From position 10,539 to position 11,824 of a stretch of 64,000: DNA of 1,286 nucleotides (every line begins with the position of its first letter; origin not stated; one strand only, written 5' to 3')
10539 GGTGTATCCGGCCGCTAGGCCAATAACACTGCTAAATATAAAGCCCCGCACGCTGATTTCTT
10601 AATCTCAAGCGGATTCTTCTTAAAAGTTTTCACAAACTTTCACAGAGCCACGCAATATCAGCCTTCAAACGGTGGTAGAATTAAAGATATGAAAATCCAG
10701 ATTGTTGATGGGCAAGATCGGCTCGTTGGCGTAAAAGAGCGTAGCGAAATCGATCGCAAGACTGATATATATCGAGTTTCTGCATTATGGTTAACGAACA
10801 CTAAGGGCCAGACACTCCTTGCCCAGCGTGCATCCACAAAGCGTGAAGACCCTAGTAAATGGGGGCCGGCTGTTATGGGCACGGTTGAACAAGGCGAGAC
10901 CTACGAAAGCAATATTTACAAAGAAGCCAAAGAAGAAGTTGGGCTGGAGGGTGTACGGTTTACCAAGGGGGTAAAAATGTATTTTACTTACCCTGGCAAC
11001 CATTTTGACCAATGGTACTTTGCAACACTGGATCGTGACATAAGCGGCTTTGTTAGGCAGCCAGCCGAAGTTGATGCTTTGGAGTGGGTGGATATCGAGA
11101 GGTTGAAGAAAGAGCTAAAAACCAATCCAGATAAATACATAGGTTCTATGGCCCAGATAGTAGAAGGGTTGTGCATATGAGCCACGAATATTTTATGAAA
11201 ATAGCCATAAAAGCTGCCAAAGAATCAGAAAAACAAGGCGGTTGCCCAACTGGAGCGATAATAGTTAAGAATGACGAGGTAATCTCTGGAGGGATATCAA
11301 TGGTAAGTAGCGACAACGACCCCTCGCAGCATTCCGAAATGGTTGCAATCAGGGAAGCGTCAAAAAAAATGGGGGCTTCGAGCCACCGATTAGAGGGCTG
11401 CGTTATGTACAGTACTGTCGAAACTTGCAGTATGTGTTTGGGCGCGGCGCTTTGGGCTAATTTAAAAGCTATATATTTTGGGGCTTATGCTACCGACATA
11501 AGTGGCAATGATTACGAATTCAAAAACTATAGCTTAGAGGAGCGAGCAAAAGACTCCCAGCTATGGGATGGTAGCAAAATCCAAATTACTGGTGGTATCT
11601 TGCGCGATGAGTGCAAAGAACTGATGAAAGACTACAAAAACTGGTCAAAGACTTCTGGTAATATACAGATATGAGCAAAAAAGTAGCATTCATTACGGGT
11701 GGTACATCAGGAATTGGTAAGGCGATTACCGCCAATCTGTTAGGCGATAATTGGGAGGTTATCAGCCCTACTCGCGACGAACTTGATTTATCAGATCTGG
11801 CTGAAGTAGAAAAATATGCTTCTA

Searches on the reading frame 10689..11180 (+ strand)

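Call 49: search_protein_families(library=pfam, max_evalue=0.001, proteins=[window:10689-11180:+])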
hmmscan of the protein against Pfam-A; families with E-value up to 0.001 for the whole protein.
window:10689-11180:+ (163 aa): 1 family
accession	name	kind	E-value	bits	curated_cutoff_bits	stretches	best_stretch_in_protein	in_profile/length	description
PF00293.34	NUDIX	-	4.3e-18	66.1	21.1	1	30-146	6-126/134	NUDIX domain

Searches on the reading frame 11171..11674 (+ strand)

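Call 49: search_protein_families(library=pfam, max_evalue=0.001, proteins=[window:11171-11674:+])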
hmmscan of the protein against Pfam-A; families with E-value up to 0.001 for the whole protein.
window:11171-11674:+ (167 aa): 2 families
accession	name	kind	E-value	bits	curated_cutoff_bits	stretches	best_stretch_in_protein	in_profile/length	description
PF00383.29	dCMP_cyt_deam_1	-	3.3e-24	85.2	25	1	4-104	3-101/102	Cytidine and deoxycytidylate deaminase zinc-binding region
PF14437.12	MafB19-deam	-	1.2e-20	74.3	27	1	3-110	1-106/142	MafB19-like deaminase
